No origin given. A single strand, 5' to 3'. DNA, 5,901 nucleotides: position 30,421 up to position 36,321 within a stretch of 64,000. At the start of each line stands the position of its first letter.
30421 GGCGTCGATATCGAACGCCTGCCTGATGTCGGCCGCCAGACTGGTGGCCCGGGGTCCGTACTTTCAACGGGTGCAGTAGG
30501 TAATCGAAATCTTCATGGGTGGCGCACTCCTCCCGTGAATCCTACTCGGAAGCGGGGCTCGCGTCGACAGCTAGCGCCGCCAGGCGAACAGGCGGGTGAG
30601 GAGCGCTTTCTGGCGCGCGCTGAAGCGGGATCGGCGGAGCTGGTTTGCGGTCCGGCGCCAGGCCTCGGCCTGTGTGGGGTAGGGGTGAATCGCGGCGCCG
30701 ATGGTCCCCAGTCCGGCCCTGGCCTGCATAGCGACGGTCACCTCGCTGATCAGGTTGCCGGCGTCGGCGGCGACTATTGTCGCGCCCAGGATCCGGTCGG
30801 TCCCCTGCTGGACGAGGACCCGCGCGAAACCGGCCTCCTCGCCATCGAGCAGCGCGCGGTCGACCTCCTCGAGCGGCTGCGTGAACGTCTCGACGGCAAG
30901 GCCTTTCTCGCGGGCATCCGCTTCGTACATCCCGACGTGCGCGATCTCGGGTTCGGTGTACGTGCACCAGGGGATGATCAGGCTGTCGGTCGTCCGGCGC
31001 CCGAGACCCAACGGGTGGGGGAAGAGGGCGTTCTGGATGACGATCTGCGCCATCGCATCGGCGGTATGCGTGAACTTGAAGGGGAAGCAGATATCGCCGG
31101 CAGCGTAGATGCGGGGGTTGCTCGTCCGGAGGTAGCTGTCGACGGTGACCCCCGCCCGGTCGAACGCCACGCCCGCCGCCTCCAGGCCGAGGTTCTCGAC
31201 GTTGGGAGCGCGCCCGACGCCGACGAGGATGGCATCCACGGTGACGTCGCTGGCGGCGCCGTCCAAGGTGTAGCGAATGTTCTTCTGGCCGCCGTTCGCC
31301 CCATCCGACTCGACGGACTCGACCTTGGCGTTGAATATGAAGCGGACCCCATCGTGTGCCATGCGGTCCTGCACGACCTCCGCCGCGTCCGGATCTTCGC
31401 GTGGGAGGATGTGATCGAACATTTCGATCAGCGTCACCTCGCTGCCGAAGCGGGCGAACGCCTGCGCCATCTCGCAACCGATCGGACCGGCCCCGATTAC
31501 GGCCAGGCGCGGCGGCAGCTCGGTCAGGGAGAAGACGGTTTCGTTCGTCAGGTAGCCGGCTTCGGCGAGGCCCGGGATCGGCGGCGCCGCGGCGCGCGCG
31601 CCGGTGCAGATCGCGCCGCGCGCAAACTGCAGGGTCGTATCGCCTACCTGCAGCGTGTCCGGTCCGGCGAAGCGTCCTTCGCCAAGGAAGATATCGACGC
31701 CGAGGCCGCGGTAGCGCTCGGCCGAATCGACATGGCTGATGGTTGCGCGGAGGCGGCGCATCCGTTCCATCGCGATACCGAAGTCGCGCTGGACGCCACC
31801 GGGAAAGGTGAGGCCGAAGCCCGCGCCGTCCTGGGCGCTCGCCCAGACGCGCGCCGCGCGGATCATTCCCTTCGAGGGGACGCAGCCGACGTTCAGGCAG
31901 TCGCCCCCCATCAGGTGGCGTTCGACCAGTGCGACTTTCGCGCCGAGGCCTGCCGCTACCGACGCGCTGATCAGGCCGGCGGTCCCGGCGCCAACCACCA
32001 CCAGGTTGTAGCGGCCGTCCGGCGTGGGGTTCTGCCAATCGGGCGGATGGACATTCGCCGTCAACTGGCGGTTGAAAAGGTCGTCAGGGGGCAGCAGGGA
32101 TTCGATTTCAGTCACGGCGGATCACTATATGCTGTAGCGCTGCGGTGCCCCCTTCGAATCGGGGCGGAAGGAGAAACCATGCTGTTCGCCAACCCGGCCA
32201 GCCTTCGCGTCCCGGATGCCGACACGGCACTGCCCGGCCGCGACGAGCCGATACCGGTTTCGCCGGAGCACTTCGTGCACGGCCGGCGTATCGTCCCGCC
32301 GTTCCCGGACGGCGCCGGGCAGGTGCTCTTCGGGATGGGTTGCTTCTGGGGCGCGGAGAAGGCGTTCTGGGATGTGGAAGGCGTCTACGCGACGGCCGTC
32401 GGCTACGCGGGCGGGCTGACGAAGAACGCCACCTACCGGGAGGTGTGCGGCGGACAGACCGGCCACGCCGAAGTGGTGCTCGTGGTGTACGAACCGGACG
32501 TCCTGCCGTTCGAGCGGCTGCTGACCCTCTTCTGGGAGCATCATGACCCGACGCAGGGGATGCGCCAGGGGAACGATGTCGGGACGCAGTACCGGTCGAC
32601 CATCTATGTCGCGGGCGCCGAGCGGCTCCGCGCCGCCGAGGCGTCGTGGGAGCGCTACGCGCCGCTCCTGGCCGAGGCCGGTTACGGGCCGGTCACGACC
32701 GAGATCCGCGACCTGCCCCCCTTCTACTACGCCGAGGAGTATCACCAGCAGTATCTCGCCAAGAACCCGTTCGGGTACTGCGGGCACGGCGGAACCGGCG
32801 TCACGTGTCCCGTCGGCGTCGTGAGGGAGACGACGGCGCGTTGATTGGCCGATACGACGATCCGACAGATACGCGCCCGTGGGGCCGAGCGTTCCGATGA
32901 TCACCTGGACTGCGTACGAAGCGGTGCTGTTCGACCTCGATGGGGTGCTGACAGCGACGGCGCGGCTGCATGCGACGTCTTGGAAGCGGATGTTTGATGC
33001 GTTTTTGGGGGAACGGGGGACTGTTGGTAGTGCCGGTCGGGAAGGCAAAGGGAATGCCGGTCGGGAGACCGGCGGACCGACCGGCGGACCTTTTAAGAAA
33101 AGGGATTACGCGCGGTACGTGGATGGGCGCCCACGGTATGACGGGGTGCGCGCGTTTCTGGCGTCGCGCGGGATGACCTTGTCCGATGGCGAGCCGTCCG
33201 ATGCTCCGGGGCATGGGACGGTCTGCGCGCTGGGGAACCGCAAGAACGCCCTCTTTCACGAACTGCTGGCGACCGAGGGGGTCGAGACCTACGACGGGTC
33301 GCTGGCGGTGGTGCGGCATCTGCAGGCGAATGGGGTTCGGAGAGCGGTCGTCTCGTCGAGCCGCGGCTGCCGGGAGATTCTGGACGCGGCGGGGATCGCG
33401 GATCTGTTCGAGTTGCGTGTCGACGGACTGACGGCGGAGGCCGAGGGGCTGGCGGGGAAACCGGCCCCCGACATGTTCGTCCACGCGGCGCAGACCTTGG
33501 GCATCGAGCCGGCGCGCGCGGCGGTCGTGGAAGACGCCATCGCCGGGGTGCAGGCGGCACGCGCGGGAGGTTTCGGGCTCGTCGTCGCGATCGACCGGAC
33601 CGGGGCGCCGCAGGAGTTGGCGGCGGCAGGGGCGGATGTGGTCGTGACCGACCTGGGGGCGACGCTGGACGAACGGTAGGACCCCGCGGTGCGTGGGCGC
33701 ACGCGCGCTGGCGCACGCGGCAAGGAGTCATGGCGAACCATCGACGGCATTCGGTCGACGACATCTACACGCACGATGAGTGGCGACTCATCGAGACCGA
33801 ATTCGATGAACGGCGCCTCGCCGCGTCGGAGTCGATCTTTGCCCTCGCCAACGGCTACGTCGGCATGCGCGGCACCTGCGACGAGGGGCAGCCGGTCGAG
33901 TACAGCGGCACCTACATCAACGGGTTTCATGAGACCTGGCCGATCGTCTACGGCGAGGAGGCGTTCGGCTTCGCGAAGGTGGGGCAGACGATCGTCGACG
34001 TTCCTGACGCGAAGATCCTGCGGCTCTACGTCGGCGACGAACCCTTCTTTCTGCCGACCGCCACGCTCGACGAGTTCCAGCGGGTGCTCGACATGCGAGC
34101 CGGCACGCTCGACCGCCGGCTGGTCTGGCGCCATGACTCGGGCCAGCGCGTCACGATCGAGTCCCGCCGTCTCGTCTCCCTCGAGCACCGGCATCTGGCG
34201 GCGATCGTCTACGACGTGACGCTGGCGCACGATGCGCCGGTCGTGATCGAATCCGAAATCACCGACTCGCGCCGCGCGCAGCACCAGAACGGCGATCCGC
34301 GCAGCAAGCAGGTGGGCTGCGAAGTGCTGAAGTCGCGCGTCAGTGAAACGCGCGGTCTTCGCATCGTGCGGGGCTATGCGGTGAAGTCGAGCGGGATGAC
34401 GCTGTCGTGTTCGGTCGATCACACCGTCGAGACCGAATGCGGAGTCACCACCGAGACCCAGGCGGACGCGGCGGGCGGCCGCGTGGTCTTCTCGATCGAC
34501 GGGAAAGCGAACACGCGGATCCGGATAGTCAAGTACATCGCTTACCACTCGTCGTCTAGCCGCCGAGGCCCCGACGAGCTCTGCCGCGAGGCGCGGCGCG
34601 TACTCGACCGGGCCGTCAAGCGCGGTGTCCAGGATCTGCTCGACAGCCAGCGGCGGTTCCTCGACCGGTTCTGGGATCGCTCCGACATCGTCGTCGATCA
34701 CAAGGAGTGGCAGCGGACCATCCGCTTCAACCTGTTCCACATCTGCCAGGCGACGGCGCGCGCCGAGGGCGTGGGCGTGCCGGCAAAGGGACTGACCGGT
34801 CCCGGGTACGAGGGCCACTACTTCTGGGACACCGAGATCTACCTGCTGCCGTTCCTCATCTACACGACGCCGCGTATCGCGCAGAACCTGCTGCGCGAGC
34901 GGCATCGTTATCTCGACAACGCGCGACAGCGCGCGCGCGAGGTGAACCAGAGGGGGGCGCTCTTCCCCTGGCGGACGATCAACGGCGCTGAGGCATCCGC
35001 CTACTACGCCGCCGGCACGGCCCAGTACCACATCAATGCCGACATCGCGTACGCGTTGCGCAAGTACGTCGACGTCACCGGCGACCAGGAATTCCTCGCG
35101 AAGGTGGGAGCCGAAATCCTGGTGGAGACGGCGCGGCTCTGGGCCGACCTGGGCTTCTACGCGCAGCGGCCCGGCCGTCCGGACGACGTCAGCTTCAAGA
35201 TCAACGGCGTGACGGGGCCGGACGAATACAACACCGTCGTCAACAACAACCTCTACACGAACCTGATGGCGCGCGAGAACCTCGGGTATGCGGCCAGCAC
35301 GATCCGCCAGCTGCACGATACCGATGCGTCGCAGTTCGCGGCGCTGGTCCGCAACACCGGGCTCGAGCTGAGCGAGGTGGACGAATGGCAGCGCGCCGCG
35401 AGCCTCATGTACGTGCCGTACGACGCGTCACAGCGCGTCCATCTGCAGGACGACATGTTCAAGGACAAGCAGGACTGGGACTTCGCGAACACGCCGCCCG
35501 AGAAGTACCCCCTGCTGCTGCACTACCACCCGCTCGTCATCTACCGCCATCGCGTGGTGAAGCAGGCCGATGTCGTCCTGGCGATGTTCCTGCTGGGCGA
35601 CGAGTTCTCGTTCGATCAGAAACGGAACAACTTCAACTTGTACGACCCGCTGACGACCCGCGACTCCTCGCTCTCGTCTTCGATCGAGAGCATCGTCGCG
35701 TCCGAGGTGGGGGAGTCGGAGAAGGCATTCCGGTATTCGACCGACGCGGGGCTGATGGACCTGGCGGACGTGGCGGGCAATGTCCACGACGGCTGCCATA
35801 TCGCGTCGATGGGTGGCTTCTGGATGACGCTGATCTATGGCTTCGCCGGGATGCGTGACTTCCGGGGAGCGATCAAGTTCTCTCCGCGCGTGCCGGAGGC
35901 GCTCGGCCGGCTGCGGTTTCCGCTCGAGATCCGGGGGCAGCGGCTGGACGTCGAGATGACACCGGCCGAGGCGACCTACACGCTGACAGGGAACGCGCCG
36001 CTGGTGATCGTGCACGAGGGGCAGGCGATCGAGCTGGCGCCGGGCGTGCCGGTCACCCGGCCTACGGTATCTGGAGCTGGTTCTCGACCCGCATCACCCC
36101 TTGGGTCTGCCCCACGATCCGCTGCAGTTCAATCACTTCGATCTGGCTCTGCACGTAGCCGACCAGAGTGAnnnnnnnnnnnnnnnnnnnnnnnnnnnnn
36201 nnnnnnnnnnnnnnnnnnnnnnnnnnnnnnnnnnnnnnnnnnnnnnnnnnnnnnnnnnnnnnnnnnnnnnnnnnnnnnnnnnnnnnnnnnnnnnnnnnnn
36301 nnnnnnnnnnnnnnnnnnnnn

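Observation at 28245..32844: Redox gene cluster of a disulfide oxidoreductase, a SelW-like selenoprotein and SorA/SorB, with divergent msrA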

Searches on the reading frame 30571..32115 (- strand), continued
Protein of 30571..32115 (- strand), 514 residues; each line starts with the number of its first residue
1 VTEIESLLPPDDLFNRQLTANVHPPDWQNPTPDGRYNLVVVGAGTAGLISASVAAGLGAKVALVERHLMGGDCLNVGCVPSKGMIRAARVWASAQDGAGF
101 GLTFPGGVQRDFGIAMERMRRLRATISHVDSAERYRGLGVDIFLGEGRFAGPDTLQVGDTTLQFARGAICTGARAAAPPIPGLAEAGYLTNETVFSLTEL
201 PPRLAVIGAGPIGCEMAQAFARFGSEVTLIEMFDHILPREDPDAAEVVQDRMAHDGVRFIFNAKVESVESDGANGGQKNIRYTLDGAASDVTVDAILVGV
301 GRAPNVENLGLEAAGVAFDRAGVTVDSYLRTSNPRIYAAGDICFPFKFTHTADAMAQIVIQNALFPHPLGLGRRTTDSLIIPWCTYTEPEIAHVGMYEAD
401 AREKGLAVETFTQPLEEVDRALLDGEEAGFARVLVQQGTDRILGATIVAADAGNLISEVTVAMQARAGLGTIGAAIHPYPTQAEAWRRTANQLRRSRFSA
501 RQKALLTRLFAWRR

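Call 64: find_encoding_contigs(protein=P0118, flank=10000, max_places=2)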
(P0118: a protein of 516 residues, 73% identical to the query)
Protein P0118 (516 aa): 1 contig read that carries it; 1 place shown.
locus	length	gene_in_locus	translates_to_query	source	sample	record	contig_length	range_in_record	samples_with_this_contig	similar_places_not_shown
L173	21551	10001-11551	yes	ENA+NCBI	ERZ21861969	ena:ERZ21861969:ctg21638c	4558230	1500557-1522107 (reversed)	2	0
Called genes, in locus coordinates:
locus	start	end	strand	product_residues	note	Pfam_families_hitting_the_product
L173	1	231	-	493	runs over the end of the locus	PF12796:Ank_2, PF12796:Ank_2, PF13637:Ank_4 (weak), PF00023:Ank (weak), PF12796:Ank_2, PF13637:Ank_4 (weak), PF12796:Ank_2 (weak), PF13857:Ank_5, +3 more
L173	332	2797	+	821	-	PF13442:Cytochrome_CBB3 (faint), PF07635:PSCyt1 (faint), PF07626:PSD3, PF07637:PSD5, PF07631:PSD4, PF07627:PSCyt3, PF07624:PSD2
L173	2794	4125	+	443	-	PF07586:HXXSHH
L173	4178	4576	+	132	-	PF06262:Zincin_1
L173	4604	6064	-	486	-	-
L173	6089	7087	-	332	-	PF04338:DUF481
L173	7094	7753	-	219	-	PF01625:PMSR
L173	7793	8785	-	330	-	-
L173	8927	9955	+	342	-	PF00174:Oxidored_molyb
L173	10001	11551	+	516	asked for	PF01134:GIDA (weak), PF02737:3HCDH_N (faint), PF03486:HI0933_like (faint), PF07992:Pyr_redox_2, PF13450:NAD_binding_8 (faint), PF13738:Pyr_redox_3 (faint), PF00070:Pyr_redox, PF02852:Pyr_redox_dim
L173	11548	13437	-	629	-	PF00456:Transketolase_N, PF00676:E1_dh, PF02779:Transket_pyr, PF02780:Transketolase_C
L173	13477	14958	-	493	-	PF03190:Thioredox_DsbH, PF13899:Thioredoxin_7, PF13098:Thioredoxin_2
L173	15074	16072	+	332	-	PF00180:Iso_dh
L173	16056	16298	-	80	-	-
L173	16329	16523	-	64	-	-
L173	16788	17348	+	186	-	PF22741:PTP-NADK (weak), PF04273:BLH_phosphatase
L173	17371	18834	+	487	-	PF00282:Pyridoxal_deC, PF05889:SepSecS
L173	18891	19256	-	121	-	-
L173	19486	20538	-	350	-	PF00155:Aminotran_1_2 (weak), PF01212:Beta_elim_lyase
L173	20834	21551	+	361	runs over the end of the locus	PF02625:XdhC_CoxI, PF13478:XdhC_C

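Call 68: search_protein_families(library=pfam, proteins=[L172:11597-12052:-, L173:8927-9955:+], max_evalue=0.01)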
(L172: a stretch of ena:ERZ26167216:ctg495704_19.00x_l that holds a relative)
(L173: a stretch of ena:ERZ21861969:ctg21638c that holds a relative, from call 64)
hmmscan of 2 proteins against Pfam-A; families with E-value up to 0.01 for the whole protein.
L172:11597-12052:- (151 aa): 0 families

L173:8927-9955:+ (342 aa): 1 family
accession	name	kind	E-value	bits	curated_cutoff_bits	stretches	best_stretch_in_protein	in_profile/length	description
PF00174.25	Oxidored_molyb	-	1.3e-34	119.7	24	1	117-272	8-169/169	Oxidoreductase molybdopterin binding domain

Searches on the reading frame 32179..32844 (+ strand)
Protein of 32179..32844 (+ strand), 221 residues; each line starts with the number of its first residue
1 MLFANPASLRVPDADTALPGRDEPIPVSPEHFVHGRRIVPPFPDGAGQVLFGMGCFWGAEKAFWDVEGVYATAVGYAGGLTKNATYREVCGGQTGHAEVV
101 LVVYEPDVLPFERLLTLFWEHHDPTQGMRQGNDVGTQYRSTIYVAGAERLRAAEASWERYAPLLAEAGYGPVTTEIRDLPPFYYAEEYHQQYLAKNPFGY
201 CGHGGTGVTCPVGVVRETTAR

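Call 5: search_protein_families(library=pfam, proteins=[window:32179-32844:+], max_evalue=0.01)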
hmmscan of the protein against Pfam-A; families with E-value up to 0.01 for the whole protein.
window:32179-32844:+ (221 aa): 1 family
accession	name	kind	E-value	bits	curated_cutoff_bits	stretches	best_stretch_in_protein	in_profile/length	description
PF01625.27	PMSR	-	5.8e-58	195.9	23.7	1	49-201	2-152/153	Peptide methionine sulfoxide reductase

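Call 6: search_protein_families(library=ncbifam, proteins=[window:32179-32844:+], max_evalue=0.01)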
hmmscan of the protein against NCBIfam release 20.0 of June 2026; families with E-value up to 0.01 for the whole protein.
window:32179-32844:+ (221 aa): 5 families
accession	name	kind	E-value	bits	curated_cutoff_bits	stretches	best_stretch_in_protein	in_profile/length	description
TIGR00401.1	msrA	equivalog_domain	6.8e-62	208.4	108.1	1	48-201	2-153/153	peptide-methionine (S)-S-oxide reductase MsrA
NF004042.0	PRK05550.1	equivalog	1.7e-51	175.1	330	1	48-201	136-285/293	bifunctional methionine sulfoxide reductase B/A protein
NF010625.0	PRK14018.1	equivalog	2.8e-34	118.5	522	1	52-201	204-348/521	bifunctional peptide-methionine (S)-S-oxide reductase MsrA/peptide-methionine (R)-S-oxide reductase MsrB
NF004038.0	PRK05528.1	equivalog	2.2e-18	66.8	200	1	48-201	3-145/157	peptide-methionine (S)-S-oxide reductase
NF041383.1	Trx_VPGUxxT_two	exception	5.9e-07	29.4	275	1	47-118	146-200/287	VPGUxxT family thioredoxin-like (seleno)protein, type 2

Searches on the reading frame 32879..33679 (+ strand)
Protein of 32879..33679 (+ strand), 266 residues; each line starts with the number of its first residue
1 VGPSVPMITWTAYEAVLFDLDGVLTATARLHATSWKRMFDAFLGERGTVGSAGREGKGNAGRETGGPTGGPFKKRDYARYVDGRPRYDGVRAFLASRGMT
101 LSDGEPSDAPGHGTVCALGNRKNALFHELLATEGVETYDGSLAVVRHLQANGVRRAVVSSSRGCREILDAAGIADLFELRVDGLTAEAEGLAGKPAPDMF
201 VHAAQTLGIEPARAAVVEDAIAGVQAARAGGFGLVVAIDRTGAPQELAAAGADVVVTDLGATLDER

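Call 5: search_protein_families(library=pfam, proteins=[window:32879-33679:+], max_evalue=0.01)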
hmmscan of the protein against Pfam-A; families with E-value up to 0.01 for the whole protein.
window:32879-33679:+ (266 aa): 3 families
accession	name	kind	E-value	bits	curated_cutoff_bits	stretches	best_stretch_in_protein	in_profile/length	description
PF00702.32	Hydrolase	-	1.7e-25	91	26.4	1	13-231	1-191/191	haloacid dehalogenase-like hydrolase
PF13419.12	HAD_2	-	3e-14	54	23.8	1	16-232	1-173/178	Haloacid dehalogenase-like hydrolase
PF13242.12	Hydrolase_like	-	0.00025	21.3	22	1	192-260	2-73/75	HAD-hyrolase-like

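Call 6: search_protein_families(library=ncbifam, proteins=[window:32879-33679:+], max_evalue=0.01)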
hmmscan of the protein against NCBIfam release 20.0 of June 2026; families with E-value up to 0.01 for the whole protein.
window:32879-33679:+ (266 aa): 29 families (the best 25 are shown)
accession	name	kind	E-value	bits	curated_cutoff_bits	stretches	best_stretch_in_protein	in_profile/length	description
TIGR02009.1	PGMB-YQAB-SF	subfamily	1.1e-44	152.9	153.35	1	13-235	1-185/186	beta-phosphoglucomutase family hydrolase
TIGR01990.1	bPGM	equivalog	1.3e-27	97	189.4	2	116-232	68-181/187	beta-phosphoglucomutase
NF053653.1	InDiPhoBT2121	equivalog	2.3e-17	63.3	245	2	120-261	73-210/216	inorganic diphosphatase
TIGR01454.1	AHBA_synth_RP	hypoth_equivalog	8e-16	58.3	246.65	1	133-258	72-195/205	AHBA synthesis associated protein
TIGR01509.1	HAD-SF-IA-v3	subfamily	2.3e-15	57.1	29.4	1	125-236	54-153/154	HAD-IA family hydrolase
NF046057.1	bifunc_MtlD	equivalog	5.5e-13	48.2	800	1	123-253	79-206/683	bifunctional mannitol-1-phosphate dehydrogenase/phosphatase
NF009695.0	PRK13222.1-2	equivalog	3.9e-12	46.1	225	1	134-259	92-215/226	phosphoglycolate phosphatase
NF008610.0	PRK11587.1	equivalog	6.8e-12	45.2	282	1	131-244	78-188/219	sugar phosphatase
TIGR01449.2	PGP_bact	equivalog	9.5e-12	44.9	180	1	130-253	79-200/213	phosphoglycolate phosphatase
NF008000.0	PRK10725.1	equivalog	2.3e-11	44.1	215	1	182-235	130-183/188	fructose-1-phosphate/6-phosphogluconate phosphatase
NF008087.0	PRK10826.1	equivalog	1.3e-09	38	191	1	140-236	96-190/222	hexitol phosphatase HxpB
TIGR02253.1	CTE7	subfamily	5.5e-09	36.1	169.75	1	134-256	92-214/221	TIGR02253 family HAD-type hydrolase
TIGR03351.1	PhnX-like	hypoth_equivalog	9.7e-08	32.2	218.9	1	115-257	66-210/220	phosphonatase-like hydrolase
NF009804.0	PRK13288.1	equivalog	2e-07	30.7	218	1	133-230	79-174/215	pyrophosphatase PpaX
TIGR01993.1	Pyr-5-nucltdase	equivalog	1.1e-06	28.6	142.9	1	164-235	111-181/183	pyrimidine 5'-nucleotidase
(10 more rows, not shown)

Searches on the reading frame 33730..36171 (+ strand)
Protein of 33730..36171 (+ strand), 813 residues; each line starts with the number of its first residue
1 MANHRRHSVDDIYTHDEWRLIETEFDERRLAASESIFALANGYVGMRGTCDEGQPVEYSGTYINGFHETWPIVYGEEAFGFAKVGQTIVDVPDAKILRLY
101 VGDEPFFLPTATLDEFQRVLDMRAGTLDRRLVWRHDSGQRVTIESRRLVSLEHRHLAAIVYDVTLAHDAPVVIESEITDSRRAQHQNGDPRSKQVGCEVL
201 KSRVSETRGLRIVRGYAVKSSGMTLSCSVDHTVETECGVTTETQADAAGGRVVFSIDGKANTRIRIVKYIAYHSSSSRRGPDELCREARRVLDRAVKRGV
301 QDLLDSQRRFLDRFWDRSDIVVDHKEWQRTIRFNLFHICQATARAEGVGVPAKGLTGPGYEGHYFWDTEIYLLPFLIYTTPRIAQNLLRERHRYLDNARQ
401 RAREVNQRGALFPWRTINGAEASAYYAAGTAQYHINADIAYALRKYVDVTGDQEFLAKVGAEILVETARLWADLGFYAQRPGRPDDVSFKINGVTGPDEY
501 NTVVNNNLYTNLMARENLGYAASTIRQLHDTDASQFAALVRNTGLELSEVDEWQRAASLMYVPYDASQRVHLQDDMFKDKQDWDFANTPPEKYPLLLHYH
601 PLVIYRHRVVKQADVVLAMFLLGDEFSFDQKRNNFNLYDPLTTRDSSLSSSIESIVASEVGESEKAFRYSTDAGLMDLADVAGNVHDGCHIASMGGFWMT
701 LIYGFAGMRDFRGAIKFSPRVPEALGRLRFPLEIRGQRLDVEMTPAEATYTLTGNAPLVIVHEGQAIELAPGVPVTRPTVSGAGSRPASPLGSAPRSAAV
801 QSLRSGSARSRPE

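Call 5: search_protein_families(library=pfam, proteins=[window:33730-36171:+], max_evalue=0.01)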
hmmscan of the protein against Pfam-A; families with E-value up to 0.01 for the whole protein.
window:33730-36171:+ (813 aa): 3 families
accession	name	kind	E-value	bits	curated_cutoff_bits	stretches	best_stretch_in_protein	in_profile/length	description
PF03632.21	Glyco_hydro_65m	-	2.8e-113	379.1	27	1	332-699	1-371/371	Glycosyl hydrolase family 65 central catalytic domain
PF03636.21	Glyco_hydro_65N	-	6.5e-58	196.6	26.6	1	21-275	1-232/233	Glycosyl hydrolase family 65, N-terminal domain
PF03633.20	Glyco_hydro_65C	-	6.6e-16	58.3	22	1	708-769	1-62/62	Glycosyl hydrolase family 65, C-terminal domain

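Call 6: search_protein_families(library=ncbifam, proteins=[window:33730-36171:+], max_evalue=0.01)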
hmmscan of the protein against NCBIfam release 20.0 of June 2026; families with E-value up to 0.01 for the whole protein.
window:33730-36171:+ (813 aa): 2 families
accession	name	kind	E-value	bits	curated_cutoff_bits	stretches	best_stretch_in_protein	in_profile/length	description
NF010380.0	PRK13807.1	domain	1.6e-139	466.4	838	1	11-770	3-749/756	family 65 glycosyl hydrolase domain-containing protein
NF053734.1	KJHdlse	equivalog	4.9e-51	173.9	800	1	246-542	215-504/668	kojibiose hydrolase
